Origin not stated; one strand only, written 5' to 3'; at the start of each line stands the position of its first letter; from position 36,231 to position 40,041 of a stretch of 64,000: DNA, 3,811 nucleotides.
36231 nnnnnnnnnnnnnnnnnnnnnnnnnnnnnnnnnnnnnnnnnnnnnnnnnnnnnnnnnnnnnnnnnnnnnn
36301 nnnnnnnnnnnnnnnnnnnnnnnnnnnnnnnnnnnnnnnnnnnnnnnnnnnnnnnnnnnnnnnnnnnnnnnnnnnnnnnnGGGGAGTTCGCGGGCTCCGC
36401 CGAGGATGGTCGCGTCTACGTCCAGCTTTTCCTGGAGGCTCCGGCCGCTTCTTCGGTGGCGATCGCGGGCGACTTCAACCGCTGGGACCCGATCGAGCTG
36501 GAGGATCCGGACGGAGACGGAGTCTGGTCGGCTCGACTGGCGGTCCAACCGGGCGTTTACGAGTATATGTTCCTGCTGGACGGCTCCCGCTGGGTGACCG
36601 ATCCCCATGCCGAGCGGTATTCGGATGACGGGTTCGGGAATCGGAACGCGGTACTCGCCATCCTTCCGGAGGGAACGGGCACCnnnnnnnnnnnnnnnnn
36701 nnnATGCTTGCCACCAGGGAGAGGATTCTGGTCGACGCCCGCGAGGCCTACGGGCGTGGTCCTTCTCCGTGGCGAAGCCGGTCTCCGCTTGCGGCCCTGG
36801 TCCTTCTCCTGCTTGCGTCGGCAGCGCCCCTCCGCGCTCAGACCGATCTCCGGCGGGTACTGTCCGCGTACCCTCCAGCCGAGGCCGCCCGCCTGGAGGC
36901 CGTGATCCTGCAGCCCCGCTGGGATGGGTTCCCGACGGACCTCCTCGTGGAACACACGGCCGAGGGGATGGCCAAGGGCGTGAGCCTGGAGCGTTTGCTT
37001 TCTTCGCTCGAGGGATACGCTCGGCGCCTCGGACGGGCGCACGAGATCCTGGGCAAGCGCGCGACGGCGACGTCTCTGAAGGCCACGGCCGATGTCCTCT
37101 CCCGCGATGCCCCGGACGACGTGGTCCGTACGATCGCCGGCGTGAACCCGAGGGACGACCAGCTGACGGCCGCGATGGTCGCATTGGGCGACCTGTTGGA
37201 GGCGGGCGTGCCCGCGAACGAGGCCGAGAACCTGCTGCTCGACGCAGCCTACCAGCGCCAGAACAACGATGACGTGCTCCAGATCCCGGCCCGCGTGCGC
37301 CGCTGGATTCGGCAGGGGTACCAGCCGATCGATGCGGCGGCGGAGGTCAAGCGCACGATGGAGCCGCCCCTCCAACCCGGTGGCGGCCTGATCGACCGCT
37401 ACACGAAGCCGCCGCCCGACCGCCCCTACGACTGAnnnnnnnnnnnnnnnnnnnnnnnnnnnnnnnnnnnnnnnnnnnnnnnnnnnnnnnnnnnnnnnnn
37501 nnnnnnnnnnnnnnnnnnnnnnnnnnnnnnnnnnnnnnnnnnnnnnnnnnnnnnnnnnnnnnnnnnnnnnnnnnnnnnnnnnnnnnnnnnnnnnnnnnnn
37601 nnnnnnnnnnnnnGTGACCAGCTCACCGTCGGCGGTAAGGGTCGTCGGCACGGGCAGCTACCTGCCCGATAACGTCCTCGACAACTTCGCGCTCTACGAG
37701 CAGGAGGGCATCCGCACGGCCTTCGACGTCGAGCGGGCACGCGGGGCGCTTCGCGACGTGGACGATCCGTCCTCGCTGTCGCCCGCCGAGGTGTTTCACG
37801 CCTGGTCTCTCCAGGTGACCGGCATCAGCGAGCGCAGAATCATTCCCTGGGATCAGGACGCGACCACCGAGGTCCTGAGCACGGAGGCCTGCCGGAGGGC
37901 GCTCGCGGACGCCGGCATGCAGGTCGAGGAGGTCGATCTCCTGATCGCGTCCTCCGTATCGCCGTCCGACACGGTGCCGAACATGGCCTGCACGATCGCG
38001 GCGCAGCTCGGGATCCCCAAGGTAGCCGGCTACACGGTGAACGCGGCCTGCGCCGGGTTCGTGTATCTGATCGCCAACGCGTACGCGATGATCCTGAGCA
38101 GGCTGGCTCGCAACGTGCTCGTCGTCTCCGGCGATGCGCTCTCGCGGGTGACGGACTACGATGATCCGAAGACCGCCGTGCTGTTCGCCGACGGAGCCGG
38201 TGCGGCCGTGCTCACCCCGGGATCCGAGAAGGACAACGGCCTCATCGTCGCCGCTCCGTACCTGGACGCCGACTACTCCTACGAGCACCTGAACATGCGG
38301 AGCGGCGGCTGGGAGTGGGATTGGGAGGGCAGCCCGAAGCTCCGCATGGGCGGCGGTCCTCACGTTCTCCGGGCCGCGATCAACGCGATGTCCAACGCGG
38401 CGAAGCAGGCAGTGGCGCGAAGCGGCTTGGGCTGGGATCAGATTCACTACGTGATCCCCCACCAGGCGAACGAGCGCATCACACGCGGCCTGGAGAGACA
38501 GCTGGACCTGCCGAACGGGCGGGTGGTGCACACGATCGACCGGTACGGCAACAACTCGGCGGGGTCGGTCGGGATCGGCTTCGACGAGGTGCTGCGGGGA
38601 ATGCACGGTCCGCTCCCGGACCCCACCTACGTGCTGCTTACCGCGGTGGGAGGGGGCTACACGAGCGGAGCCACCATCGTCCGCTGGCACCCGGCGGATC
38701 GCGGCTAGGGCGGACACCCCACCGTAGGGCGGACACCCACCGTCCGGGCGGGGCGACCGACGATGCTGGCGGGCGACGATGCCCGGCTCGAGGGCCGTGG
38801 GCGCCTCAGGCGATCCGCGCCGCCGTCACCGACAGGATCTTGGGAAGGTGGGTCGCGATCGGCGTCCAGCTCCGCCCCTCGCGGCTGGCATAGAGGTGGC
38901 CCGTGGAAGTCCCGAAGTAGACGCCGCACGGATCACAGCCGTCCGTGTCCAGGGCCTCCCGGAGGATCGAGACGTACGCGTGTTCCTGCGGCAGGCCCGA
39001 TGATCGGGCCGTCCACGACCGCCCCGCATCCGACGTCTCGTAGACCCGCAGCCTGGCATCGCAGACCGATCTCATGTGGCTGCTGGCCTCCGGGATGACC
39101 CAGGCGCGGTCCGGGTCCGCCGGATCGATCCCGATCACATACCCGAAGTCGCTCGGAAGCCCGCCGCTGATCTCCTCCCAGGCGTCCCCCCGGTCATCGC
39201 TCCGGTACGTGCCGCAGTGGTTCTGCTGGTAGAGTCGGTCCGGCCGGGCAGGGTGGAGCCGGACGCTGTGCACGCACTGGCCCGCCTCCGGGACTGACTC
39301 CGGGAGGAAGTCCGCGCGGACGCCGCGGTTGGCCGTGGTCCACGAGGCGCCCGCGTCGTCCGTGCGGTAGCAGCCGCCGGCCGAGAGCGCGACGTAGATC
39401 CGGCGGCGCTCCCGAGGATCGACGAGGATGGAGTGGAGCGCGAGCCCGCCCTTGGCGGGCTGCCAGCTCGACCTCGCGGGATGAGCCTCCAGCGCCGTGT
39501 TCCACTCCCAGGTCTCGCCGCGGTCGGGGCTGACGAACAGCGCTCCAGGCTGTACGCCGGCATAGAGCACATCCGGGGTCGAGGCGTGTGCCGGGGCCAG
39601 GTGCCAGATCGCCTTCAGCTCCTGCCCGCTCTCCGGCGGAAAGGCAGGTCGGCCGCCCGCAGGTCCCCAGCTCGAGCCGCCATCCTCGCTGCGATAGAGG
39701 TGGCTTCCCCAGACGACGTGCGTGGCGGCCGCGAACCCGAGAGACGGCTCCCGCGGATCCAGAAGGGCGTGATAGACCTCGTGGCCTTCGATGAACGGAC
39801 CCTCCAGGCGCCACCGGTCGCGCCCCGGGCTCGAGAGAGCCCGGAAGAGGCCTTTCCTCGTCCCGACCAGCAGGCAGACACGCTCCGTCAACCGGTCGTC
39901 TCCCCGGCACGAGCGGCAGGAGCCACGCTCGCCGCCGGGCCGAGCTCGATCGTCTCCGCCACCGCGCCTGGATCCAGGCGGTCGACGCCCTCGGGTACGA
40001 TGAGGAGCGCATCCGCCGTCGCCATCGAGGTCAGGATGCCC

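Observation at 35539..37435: ECF sigma factor paired with an anti-sigma factor fused to a CBM48/AMPK-beta-like carbohydrate-binding domain, followed by a secreted protein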

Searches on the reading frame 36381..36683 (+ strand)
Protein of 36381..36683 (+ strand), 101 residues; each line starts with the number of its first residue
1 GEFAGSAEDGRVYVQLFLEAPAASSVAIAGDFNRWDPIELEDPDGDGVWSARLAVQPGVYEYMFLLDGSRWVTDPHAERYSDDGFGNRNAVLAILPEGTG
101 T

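Call 10: search_solved_structures(query=window:36381-36683:+, max_evalue=1, show_alignments=4)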
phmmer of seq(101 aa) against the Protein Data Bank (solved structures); distinct sequences matched with E-value up to 1: 31.
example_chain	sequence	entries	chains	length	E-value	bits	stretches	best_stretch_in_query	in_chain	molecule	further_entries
5ot1_A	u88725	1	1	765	1.8e-08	37.7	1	22-94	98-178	Pullulanase type II, GH13 family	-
4yef_A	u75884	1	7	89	0.0056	20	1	22-77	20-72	5'-AMP-activated protein kinase subunit beta-1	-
1z0m_A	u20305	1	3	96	0.0064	19.8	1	22-89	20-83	5'-AMP-activated protein kinase, beta-1 subunit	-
4y0g_A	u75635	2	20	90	0.009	19.4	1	23-77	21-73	5'-AMP-activated protein kinase subunit beta-2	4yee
2f15_A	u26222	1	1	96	0.01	19.2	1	23-77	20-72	5'-AMP-activated protein kinase, beta-2 subunit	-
1z0n_A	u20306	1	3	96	0.011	19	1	22-89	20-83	5'-AMP-activated protein kinase, beta-1 subunit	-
2lu3_A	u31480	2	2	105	0.013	18.9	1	23-77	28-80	5'-AMP-activated protein kinase subunit beta-2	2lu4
2qlv_B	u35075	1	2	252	0.015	18.7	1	23-74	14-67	Protein SIP2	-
4qfg_B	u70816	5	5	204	0.025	17.9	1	23-79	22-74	5'-AMP-activated protein kinase subunit beta-1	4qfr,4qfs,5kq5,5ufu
6e4t_B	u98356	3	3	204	0.032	17.6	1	23-79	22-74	5'-AMP-activated protein kinase subunit beta-1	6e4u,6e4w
5t5t_B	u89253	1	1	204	0.032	17.6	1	23-79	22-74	5'-AMP-activated protein kinase subunit beta-1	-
6c9f_B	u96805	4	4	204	0.033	17.6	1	23-79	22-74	5'-AMP-activated protein kinase subunit beta-1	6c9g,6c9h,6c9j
7jhg_B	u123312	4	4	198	0.036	17.4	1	24-77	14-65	5'-AMP-activated protein kinase subunit beta-2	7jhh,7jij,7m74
4rer_B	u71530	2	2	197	0.038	17.4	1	24-77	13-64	5'-AMP-activated protein kinase subunit beta-2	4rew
4aef_A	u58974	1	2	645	0.051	17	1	20-76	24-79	NEOPULLULANASE (ALPHA-AMYLASE II)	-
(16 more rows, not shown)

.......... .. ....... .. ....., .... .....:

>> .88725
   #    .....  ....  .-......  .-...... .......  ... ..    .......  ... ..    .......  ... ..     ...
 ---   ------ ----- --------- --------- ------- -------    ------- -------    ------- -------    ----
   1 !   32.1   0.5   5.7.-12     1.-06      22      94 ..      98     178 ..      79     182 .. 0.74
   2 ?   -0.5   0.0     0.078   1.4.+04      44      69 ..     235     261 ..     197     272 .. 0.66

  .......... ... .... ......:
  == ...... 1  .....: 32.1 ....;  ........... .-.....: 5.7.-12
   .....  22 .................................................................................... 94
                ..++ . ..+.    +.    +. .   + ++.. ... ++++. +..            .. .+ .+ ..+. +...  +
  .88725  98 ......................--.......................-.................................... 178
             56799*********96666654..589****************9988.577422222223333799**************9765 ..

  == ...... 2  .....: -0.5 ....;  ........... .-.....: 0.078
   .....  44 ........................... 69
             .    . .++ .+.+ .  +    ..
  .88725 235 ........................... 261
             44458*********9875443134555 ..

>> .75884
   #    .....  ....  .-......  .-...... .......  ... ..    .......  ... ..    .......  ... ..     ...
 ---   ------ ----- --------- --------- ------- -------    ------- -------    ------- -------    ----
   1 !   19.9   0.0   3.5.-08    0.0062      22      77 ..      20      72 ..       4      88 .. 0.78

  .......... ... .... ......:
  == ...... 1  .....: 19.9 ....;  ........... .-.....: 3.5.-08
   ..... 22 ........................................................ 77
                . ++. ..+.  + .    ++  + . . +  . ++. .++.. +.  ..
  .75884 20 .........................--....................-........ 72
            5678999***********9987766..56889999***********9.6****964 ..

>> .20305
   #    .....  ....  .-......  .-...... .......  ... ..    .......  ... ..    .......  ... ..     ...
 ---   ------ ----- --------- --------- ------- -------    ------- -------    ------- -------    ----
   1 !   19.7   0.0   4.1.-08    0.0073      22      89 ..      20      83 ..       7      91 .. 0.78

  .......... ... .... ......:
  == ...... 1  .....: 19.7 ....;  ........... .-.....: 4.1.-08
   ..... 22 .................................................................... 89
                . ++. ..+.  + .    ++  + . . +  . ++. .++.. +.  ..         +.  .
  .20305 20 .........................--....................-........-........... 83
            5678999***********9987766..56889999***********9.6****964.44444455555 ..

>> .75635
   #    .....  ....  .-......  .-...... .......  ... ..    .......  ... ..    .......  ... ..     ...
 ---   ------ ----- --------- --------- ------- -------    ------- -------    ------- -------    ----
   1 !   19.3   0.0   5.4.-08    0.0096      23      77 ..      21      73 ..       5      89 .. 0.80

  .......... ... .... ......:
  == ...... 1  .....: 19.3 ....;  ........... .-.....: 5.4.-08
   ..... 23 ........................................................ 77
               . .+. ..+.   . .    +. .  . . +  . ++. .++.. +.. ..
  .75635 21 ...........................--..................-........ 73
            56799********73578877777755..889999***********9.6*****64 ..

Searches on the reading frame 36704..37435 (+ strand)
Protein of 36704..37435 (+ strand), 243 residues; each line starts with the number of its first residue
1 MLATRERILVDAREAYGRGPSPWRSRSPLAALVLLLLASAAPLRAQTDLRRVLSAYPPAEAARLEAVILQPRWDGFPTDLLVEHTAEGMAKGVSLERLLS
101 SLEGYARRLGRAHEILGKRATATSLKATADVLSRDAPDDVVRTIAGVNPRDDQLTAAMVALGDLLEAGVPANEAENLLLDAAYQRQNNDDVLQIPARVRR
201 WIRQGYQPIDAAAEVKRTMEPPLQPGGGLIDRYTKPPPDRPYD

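Call 3: search_protein_families(library=pfam, proteins=[window:36704-37435:+], max_evalue=1)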
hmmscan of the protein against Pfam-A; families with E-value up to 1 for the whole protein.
window:36704-37435:+ (243 aa): 1 family
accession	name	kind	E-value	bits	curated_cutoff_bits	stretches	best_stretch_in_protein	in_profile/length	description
PF19916.4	VMAP-M0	-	0.3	12.1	25.9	0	44-78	4-38/104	vWA-MoxR associated protein middle region 0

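Call 6: search_protein_families(library=ncbifam, proteins=[window:36704-37435:+], max_evalue=1)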
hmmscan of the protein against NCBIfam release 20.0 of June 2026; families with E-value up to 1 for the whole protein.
window:36704-37435:+ (243 aa): 0 families

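Call 42: find_homologous_proteins(query=window:36704-37435:+, max_evalue=0.001)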
Query window:36704-37435:+ (243 aa): 32 proteins with E <= 0.001 among 8000 candidates.
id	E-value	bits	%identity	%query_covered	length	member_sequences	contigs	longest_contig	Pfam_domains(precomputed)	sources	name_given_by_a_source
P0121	4.7e-138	477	93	100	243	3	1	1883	-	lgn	-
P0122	5.1e-103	362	82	81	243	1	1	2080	-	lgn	-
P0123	4.6e-87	310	70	82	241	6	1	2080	-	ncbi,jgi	jgi:hypothetical protein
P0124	7.5e-87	309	70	82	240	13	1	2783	-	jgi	-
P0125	3.4e-86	307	69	88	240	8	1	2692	-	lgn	-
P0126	7.1e-84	299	68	88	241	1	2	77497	-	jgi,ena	-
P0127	1.0e-83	299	70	81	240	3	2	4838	-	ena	-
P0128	3.9e-83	297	69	80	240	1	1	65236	-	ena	-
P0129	9.5e-83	296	69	81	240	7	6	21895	-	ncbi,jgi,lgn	ncbi:MAG: hypothetical protein P8Y21_13115 [Gemmatimonadales bacterium]|jgi:hypothetical protein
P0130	1.3e-82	295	68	87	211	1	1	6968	-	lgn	-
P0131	1.4e-82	295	68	87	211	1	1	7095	-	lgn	-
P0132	1.6e-82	295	71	80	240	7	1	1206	-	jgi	jgi:hypothetical protein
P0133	6.4e-82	293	69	80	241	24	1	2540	-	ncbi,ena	-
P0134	9.5e-82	292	68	82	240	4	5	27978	-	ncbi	-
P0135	2.3e-81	291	69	80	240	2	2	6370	-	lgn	-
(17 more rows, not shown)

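Call 45: find_homologous_proteins(query=A2, max_evalue=0.001)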
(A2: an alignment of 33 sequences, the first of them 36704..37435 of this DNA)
Query A2 (33 sequences) (243 aa, profile of the alignment): 81 proteins with E <= 0.001 among 8000 candidates.
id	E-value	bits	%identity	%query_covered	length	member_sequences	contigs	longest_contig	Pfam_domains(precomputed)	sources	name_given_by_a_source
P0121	2.1e-65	239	93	100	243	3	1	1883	-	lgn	-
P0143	1.8e-64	236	66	80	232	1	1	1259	-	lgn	-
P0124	2.5e-64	235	70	82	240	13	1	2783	-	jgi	-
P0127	3.7e-64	235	70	81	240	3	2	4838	-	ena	-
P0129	5.1e-64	234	69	81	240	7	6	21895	-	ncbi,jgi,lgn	ncbi:MAG: hypothetical protein P8Y21_13115 [Gemmatimonadales bacterium]|jgi:hypothetical protein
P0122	1.1e-63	233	82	81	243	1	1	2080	-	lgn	-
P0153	1.2e-63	233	34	71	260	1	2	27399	-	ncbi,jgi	jgi:hypothetical protein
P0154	1.4e-63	233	32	82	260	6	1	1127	-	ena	-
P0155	1.5e-63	233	32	82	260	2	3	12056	-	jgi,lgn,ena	-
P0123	1.6e-63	232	70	82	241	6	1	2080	-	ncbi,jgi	jgi:hypothetical protein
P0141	2.2e-63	232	65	81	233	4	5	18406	-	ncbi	-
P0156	2.7e-63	232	32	70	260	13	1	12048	PF00482.29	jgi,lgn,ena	-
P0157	3.2e-63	231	33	70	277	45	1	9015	-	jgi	jgi:hypothetical protein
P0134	1.1e-62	230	68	82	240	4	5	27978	-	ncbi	-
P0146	2.1e-62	229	60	90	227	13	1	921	-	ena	-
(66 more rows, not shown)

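Call 53: predict_structure(alignment_id=A3)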
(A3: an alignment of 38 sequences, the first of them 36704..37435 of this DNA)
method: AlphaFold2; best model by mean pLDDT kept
length: 243 residues; sequences in the alignment: 38
mean_pLDDT: 85.7   pTM: 0.73
mean pLDDT of the five models: 85.7, 83.8, 83.3, 83.2, 81.1
residues with pLDDT >= 90: 164; 70-90: 23; 50-70: 46; < 50: 10
segments of 3 or more residues with pLDDT < 50: 16-20
pLDDT, mean of each block of 10 residues (from residue 1): 51 49 56 64 81 96 95 87 96 97 97 95 97 98 97 97 98 98 92 98 98 95 64 68 64
secondary structure, 60 per line:
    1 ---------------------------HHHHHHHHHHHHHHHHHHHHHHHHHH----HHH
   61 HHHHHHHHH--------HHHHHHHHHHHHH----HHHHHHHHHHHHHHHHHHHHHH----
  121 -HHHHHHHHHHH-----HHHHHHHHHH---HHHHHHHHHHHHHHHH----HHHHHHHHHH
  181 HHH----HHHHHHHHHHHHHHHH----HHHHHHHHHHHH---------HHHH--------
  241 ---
elements in order: H28-53 H58-69 H78-90 H95-116 H122-132 H138-147 H151-166 H171-183 H188-203 H208-219 H229-232

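Call 56: fold_search(model_id=the predicted structure, library=pdb)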
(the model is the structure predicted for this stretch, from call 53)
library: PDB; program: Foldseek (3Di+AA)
matches with E <= 10: 154; with E <= 0.001: 0
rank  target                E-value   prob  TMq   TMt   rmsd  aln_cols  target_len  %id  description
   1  9k82_A                1.4e-02  0.85  0.20  0.24  12.8       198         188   16  Cryo-EM structure of designed zinc-induced filament Fiber-n5-Zn1-HEHE-917 (released 2025-10-29)
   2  8v2d_J                2.9e-02  0.99  0.31  0.26   9.3       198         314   19  Computational Designed Nanocage O43_129 (released 2024-03-13)
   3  5cwg                  3.5e-02  0.99  0.32  0.38   7.8       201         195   15  Crystal structure of de novo designed helical repeat protein DHR10 (released 2015-12-16)
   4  5cwc                  4.4e-02  0.98  0.32  0.37   7.1       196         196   12  Crystal structure of de novo designed helical repeat protein DHR5 (released 2015-12-16)
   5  7unj_B                9.6e-02  0.57  0.22  0.23  14.9       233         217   19  De novo designed chlorophyll dimer protein with Zn pheophorbide a methyl ester matching geometry of purple bacterial s (released 2023-04-19)
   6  7unj_A                1.1e-01  0.54  0.21  0.23  15.0       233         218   18  De novo designed chlorophyll dimer protein with Zn pheophorbide a methyl ester matching geometry of purple bacterial s (released 2023-04-19)
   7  8eov                  1.2e-01  0.99  0.33  0.51   8.3       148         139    9  Precisely patterned nanofibers made from extendable protein multiplexes (released 2023-08-16)
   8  6n4n_F                1.3e-01  0.21  0.15  0.17  15.7       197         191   15  Crystal structure of the designed protein DNCR2/danoprevir/NS3a complex (released 2019-09-11)
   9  8c3w                  1.5e-01  0.47  0.18  0.20  13.8       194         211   18  Crystal structure of a computationally designed heme binding protein, dnHEM1 (released 2023-07-05)
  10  6n4n_C                1.6e-01  0.30  0.18  0.22  12.9       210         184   16  Crystal structure of the designed protein DNCR2/danoprevir/NS3a complex (released 2019-09-11)
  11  8fbi                  1.6e-01  0.75  0.27  0.24  11.7       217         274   13  Improving the secretion of designed protein assemblies through negative design of cryptic transmembrane domains (released 2023-03-22)
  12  4fp9_B                1.6e-01  0.30  0.18  0.18  14.3       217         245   12  Human MTERF4-NSUN4 protein complex (released 2012-09-12)
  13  4yxx                  1.7e-01  0.33  0.17  0.19  14.9       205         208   16  Computationally designed left-handed alpha/alpha toroid with 6 repeats (released 2015-12-16)
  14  5cwf_A                2.8e-01  0.33  0.18  0.22  14.4       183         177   15  Crystal structure of de novo designed helical repeat protein DHR8 (released 2015-12-16)
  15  5cwo_A                2.9e-01  0.30  0.20  0.22  13.2       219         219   14  Crystal structure of de novo designed helical repeat protein DHR76 (released 2015-12-16)
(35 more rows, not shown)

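Call 58: search_protein_families(library=padloc, proteins=[window:36704-37435:+], max_evalue=0.1)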
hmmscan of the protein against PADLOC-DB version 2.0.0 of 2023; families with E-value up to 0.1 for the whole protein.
window:36704-37435:+ (243 aa): 0 families

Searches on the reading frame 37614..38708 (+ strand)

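Call 41: search_protein_families(library=pfam, proteins=[window:37614-38708:+], max_evalue=0.01)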
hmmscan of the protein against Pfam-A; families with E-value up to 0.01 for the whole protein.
window:37614-38708:+ (364 aa): 4 families
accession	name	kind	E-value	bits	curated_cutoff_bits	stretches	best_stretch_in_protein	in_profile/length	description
PF08545.16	ACP_syn_III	-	1.8e-22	79.4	24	1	142-210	3-71/80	3-Oxoacyl-[acyl-carrier-protein (ACP)] synthase III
PF08541.16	ACP_syn_III_C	-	2.9e-21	75.8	26.6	1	268-358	2-90/90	3-Oxoacyl-[acyl-carrier-protein (ACP)] synthase III C terminal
PF00108.29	Thiolase_N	-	2.2e-07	31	26.4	1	81-184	19-123/260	Thiolase, N-terminal domain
PF07451.17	SpoVAD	-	0.0036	16.5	22.1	0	85-172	51-132/329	Stage V sporulation protein AD (SpoVAD)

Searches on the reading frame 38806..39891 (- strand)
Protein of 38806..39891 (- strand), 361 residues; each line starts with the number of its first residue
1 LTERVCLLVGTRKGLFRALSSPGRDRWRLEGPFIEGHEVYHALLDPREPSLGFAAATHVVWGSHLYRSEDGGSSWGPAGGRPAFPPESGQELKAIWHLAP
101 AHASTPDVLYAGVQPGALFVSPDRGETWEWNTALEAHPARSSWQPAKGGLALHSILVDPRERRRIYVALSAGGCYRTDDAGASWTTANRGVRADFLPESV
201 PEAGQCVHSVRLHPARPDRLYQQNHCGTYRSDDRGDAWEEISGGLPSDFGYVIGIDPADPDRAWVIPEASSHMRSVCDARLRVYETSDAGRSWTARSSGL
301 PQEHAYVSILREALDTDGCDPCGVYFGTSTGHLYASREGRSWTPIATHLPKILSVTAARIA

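Call 41: search_protein_families(library=pfam, proteins=[window:38806-39891:-], max_evalue=0.01)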
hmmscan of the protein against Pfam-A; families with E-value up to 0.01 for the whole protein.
window:38806-39891:- (361 aa): 4 families
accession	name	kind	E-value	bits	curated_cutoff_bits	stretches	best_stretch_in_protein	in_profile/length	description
PF15902.12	Sortilin-Vps10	-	1.6e-14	54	33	2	117-242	2-113/446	Sortilin, neurotensin receptor 3,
PF02012.26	BNR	-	4e-05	23.4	27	0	175-185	1-11/12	BNR/Asp-box repeat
PF14870.12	PSII_BNR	-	9e-05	22.3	27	0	103-139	241-277/303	Photosynthesis system II assembly factor YCF48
PF15899.11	BNR_6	-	0.00049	20.4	27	0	229-241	2-14/14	BNR-Asp box repeat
